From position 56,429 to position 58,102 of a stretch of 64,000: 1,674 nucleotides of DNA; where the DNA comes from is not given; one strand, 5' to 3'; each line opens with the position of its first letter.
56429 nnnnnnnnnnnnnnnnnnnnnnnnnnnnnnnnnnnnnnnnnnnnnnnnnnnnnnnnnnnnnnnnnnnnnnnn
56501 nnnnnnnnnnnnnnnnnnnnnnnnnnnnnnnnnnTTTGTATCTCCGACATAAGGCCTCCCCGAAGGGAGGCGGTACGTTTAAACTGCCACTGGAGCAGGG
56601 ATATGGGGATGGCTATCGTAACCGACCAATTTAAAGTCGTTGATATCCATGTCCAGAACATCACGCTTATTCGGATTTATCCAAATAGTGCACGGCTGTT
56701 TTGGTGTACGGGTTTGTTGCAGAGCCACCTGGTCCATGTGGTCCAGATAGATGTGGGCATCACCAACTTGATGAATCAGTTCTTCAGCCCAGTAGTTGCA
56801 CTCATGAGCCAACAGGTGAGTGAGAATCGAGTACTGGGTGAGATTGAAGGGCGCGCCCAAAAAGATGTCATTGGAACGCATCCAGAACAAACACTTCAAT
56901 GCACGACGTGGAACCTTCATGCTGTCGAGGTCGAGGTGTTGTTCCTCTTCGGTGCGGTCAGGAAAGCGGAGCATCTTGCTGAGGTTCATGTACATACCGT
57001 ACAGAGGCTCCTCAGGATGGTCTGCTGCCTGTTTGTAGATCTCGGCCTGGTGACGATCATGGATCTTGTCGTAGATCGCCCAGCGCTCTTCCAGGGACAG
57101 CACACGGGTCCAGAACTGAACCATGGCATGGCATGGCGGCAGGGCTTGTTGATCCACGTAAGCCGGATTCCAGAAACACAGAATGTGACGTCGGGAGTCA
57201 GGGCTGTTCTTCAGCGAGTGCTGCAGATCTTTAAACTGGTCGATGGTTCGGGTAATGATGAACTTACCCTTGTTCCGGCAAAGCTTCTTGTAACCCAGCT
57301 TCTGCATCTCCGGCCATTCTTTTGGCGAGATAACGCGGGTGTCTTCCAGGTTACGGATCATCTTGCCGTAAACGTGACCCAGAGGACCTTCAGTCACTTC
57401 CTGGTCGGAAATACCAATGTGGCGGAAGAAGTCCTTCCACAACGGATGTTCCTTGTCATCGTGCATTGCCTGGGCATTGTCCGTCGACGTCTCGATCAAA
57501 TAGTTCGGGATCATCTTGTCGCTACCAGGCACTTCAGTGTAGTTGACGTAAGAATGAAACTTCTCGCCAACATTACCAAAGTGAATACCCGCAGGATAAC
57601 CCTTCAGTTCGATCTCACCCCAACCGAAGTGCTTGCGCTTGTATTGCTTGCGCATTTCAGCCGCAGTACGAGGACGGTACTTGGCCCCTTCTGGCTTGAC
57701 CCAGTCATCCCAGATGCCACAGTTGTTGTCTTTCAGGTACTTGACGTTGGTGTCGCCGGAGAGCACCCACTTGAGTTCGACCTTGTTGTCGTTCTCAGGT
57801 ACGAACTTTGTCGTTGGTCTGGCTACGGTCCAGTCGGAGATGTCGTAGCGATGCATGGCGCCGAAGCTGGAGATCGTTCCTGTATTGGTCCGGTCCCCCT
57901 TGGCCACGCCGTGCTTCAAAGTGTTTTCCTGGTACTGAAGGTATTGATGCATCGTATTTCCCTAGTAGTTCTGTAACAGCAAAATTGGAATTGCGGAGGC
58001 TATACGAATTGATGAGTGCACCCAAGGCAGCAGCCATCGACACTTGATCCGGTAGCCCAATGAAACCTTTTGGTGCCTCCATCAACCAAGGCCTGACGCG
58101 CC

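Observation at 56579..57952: Thymidylate-synthase homologue with two ~85-90-aa insertions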

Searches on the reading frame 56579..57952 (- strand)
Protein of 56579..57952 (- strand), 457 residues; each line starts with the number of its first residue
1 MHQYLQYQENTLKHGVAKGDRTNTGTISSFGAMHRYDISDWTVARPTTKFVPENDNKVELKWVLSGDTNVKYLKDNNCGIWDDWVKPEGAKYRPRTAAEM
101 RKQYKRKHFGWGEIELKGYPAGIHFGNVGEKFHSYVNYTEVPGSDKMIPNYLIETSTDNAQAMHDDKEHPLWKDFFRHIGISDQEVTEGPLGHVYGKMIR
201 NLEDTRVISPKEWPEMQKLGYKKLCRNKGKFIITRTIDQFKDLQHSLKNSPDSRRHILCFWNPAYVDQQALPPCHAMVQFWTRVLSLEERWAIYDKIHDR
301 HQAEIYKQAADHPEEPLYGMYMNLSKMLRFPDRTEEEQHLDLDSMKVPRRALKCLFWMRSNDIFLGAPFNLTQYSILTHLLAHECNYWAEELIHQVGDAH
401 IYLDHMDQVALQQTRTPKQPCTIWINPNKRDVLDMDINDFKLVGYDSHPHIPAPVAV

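Call 3: search_protein_families(library=pfam, proteins=[window:56579-57952:-], max_evalue=0.01)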
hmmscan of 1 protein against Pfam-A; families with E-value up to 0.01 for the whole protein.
window:56579-57952:- (457 aa): 1 family
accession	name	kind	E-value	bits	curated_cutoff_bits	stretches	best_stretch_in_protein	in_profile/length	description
PF00303.24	Thymidylat_synt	-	1.2e-73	248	24.3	2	2-282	1-154/266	Thymidylate synthase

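Call 4: search_protein_families(library=phrogs, proteins=[window:56579-57952:-], max_evalue=0.01)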
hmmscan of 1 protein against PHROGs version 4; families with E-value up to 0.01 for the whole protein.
window:56579-57952:- (457 aa): 4 families
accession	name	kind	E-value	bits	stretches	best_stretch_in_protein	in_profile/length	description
phrog_160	-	DNA, RNA and nucleotide metabolism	3.8e-86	290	1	1-457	33-308/335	thymidylate synthase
phrog_5682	-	DNA, RNA and nucleotide metabolism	1.8e-40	139.5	2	351-457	100-209/209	thymidylate synthase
phrog_5131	-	DNA, RNA and nucleotide metabolism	1.7e-12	48.3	2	350-416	164-232/357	thymidylate synthase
phrog_3676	-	DNA, RNA and nucleotide metabolism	0.00014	22.2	0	357-416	181-241/351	thymidylate synthase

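Call 5: search_solved_structures(query=window:56579-57952:-, max_evalue=0.001, show_alignments=3)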
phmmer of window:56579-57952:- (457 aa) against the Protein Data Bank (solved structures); distinct sequences matched with E-value up to 0.001: 120 (the best 60 are shown).
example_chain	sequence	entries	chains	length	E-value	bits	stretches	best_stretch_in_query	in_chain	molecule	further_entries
1lca_A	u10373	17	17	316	8.8e-57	196.4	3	354-457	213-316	THYMIDYLATE SYNTHASE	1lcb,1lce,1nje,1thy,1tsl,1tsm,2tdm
7ta9_A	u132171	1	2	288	2e-56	195.3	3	351-457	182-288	Thymidylate synthase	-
1vzb_A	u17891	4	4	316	2.2e-56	195.1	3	354-457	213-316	THYMIDYLATE SYNTHASE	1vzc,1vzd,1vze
1tsy_A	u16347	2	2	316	2.2e-56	195.1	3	354-457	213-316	THYMIDYLATE SYNTHASE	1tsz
1vza_A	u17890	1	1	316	2.6e-56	194.9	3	354-457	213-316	THYMIDYLATE SYNTHASE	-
2g86_A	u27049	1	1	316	2.7e-56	194.8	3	354-457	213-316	Thymidylate synthase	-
1tda_A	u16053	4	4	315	2.9e-56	194.7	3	353-456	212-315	THYMIDYLATE SYNTHASE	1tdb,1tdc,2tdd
1jmi_A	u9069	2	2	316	3.7e-56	194.4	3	354-457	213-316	THYMIDYLATE SYNTHASE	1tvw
1tsx_A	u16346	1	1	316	4e-56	194.3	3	354-457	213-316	THYMIDYLATE SYNTHASE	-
1jmg_A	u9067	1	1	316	4.2e-56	194.2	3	354-457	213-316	THYMIDYLATE SYNTHASE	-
1njc_A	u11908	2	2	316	4.6e-56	194.1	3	354-457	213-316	THYMIDYLATE SYNTHASE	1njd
1tsv_A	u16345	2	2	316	5.5e-56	193.8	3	354-457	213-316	THYMIDYLATE SYNTHASE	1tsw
1bo7_A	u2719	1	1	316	5.6e-56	193.8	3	354-457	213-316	THYMIDYLATE SYNTHASE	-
1bo8_A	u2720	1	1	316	5.6e-56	193.8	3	354-457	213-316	THYMIDYLATE SYNTHASE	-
2g8d_A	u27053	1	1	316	5.7e-56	193.8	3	354-457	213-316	thymidylate synthase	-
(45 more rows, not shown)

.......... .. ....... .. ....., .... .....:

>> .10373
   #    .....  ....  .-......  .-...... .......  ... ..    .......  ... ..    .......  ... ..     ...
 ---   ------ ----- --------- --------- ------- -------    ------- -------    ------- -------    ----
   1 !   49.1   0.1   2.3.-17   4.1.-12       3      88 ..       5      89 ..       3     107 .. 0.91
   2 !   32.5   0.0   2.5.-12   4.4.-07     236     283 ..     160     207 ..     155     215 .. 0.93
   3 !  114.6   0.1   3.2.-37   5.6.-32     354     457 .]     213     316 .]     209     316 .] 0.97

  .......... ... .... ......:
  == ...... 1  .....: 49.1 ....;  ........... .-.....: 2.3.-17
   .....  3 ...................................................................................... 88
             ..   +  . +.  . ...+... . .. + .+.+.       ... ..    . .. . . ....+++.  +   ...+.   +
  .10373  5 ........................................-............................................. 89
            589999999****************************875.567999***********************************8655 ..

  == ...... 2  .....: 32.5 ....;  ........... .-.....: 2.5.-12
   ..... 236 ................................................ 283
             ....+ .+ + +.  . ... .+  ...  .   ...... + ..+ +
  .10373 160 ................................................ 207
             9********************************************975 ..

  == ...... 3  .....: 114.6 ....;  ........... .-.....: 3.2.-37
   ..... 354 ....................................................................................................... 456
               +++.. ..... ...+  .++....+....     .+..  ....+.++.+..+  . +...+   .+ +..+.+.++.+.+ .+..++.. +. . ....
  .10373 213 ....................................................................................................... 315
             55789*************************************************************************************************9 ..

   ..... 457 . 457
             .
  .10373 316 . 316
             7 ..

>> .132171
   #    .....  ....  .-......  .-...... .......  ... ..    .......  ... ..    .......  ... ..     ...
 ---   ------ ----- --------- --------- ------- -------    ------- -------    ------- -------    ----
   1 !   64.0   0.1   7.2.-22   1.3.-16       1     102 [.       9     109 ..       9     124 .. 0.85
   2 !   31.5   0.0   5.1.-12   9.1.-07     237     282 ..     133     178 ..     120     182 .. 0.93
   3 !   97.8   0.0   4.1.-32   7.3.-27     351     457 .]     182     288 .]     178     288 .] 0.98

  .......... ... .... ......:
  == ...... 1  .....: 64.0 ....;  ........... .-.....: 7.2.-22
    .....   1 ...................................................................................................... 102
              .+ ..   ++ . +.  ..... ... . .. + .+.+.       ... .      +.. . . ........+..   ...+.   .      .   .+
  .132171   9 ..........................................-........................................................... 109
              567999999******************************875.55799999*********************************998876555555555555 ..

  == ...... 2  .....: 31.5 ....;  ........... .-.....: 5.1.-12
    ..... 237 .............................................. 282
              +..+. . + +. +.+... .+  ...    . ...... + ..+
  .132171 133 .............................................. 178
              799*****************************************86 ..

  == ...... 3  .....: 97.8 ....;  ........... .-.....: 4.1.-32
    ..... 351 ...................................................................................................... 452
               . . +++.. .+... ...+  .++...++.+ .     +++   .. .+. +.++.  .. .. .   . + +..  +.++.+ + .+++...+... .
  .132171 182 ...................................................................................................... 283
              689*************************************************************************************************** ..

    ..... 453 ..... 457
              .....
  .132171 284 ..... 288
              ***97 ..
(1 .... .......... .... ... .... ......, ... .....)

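Call 7: search_dna_similar(query=window:56579-57952:-, collection=phages, mode=protein, max_rows=40, rows=spread)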
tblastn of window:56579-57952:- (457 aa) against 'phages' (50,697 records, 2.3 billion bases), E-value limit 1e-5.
Records with a match: 2603; places in all: 2606; records where one place covers at least 80% of the query: 170.
Best place of each record, by identity: <60% 2603.
By first word of the organism name: Escherichia 697; Klebsiella 305; Bacillus 274; Salmonella 121; Vibrio 101; Pseudomonas 100; Acinetobacter 99; Erwinia 97; Shigella 86; Aeromonas 81; and 68 more.
By host as written in the record: - 293; Escherichia coli 287; Klebsiella pneumoniae 106; Erwinia amylovora 47; Escherichia coli O157:H7 32; Acinetobacter baumannii 31; Pseudomonas aeruginosa 29; Bacillus cereus 29; and 660 more.
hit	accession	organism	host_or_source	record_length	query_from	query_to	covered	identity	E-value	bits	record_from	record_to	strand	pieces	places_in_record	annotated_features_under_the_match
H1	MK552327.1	Pseudomonas phage Psa21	Pseudomonas syringae actinidae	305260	1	457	100%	46.1%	8e-121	394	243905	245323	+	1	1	thymidylate synthase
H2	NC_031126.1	Erwinia phage vB_EamM_ChrisDB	Erwinia amylovora ATCC 29780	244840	1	457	100%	33.0%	9e-51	191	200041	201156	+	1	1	thymidylate synthase | hypothetical protein (x2)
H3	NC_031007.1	Erwinia phage vB_EamM_EarlPhillipIV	Erwinia amylovora ATCC 29780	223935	1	457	79%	35.5%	1e-39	227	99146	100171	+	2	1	thymidylate synthase | hypothetical protein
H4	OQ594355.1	Aeromonas phage HJ05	Aeromonas hydrophila AH10 (CCTCC ...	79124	1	457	68%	37.0%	2e-34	209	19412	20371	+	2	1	hypothetical protein (x2)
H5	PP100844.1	Burkholderia phage vB_BpP_HN04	Burkholderia pseudomallei BpHNBP001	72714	4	457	68%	33.1%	7e-22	166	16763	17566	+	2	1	hypothetical protein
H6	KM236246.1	Bacillus phage Moonbeam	Bacillus megaterium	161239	4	457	51%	40.4%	7e-14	197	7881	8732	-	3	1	thymidylate synthase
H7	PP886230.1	Escherichia phage vB_EcoM_E9.1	Escherichia coli O157:H7 (ATCC 43888)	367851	162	457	50%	38.4%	3e-19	174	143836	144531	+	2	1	thymidylate synthase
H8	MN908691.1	Gordonia phage DatBoi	Gordonia terrae 3612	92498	4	457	45%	41.7%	5e-16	157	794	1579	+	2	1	2: thymidylate synthase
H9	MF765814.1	Bacillus phage Taffo16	Bacillus thuringiensis subsp. kurstaki ...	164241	3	457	45%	39.4%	6e-17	150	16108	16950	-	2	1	thymidylate synthase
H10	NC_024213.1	Bacillus phage Hakuna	-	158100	9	457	42%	38.3%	5e-12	131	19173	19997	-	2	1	thymidylate synthase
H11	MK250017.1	Prevotella phage Lak-A1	Prevotella sp.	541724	237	457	48%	32.7%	2e-26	119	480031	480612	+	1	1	record has no annotation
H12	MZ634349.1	Klebsiella phage PWKp18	Klebsiella pneumoniae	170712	237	457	35%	39.9%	5e-14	136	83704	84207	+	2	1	thyA_2: thymidylate synthase | hypothetical protein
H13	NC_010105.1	Escherichia phage JS98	Escherichia coli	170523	237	457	34%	39.3%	2e-13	135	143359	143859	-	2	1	td: thymidylate synthase | nrdA.1: hypothetical protein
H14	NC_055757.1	Escherichia virus KFS-EC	Escherichia coli O157:H7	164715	352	457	23%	48.1%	4e-20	100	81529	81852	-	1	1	thymidylate synthase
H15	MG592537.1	Vibrio phage 1.170.O._10N.261.52.C3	Vibrio sp.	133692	339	456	26%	39.2%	3e-14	82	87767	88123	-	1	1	thymidylate synthase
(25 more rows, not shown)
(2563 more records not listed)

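Call 8: search_dna_similar(query=window:56579-57952:-, collection=phages, mode=protein, max_rows=60, rows=best)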
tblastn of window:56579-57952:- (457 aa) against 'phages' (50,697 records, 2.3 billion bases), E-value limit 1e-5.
Records with a match: 2603; places in all: 2606; records where one place covers at least 80% of the query: 170.
Best place of each record, by identity: <60% 2603.
By first word of the organism name: Escherichia 697; Klebsiella 305; Bacillus 274; Salmonella 121; Vibrio 101; Pseudomonas 100; Acinetobacter 99; Erwinia 97; Shigella 86; Aeromonas 81; and 68 more.
By host as written in the record: - 293; Escherichia coli 287; Klebsiella pneumoniae 106; Erwinia amylovora 47; Escherichia coli O157:H7 32; Acinetobacter baumannii 31; Pseudomonas aeruginosa 29; Bacillus cereus 29; and 660 more.
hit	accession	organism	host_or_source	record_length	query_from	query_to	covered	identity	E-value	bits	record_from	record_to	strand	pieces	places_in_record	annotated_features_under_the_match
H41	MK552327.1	Pseudomonas phage Psa21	Pseudomonas syringae actinidae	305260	1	457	100%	46.1%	8e-121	394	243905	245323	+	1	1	thymidylate synthase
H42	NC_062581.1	Pseudomonas phage Psa21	Pseudomonas syringae actinidae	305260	1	457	100%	46.1%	8e-121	394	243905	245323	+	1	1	thymidylate synthase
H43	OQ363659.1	Pseudomonas phage D6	Pseudomonas syringae pv. tomato str. ...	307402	1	457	100%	46.0%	3e-109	360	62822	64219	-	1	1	thymidylate synthase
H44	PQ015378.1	Pseudomonas phage RVTF4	Pseudomonas sp.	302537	1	456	100%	42.0%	7e-105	347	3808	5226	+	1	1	thymidylate synthase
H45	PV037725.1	Pseudomonas phage Viktualia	Pseudomonas syringae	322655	1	457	100%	37.1%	4e-74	259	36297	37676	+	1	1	thymidylate synthase | hypothetical protein (x2)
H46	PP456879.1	Pseudomonas phage vB_Pae10145-KEN51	Pseudomonas aeruginosa ATCC 10145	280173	1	457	100%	36.8%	2e-50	280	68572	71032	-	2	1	thymidylate synthase (x2) | homing endonuclease | hypothetical protein (x3)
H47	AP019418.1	Pseudomonas phage PA02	Pseudomonas aeruginosa PAO1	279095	1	457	100%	36.8%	2e-50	280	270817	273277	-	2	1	Thymidylate synthase (x2) | phage-associated homing endonuclease | hypothetical protein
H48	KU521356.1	Pseudomonas phage KTN4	Pseudomonas aeruginosa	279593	1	457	100%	36.7%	4e-74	259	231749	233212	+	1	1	putative thymidylate synthase | hypothetical protein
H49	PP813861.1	Pseudomonas phage vB_PaeM_FBPa36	Pseudomonas sp.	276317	1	457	100%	36.7%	5e-74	258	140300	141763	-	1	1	thymidylate synthase | hypothetical protein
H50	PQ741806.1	Pseudomonas phage Pa_AttikonH10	Pseudomonas aeruginosa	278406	1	457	100%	36.7%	5e-74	258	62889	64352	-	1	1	thymidylate synthase | hypothetical protein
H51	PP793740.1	Pseudomonas phage vB_PaM_W10-2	Pseudomonas aeruginosa ATCC 27853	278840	1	457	100%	36.7%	5e-74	258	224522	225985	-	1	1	thymidylate synthase | hypothetical protein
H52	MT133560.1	Pseudomonas phage fnug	Pseudomonas aeruginosa PAO1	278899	1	457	100%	36.7%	5e-74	258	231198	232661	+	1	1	putative thymidylate synthase | hypothetical protein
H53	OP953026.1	Pseudomonas phage pPA-N1803-4At.2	Pseudomonas aeruginosa N1803-4At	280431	1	457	100%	36.7%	5e-74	258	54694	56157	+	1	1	thymidylate synthase | hypothetical protein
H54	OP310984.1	Pseudomonas phage Koomba boorn-mokiny kep-wari Wadjak 2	Pseudomonas aeruginosa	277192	1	457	100%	36.6%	5e-74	258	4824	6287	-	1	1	thymidylate synthase | hypothetical protein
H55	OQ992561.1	Pseudomonas phage ANB1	Pseudomonas aeruginosa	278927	1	457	100%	36.6%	5e-74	258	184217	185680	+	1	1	thymidylate synthase | hypothetical protein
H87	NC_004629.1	Pseudomonas phage phiKZ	-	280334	1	457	100%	36.0%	4e-72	253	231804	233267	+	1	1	thymidylate synthase | PHIKZ234.1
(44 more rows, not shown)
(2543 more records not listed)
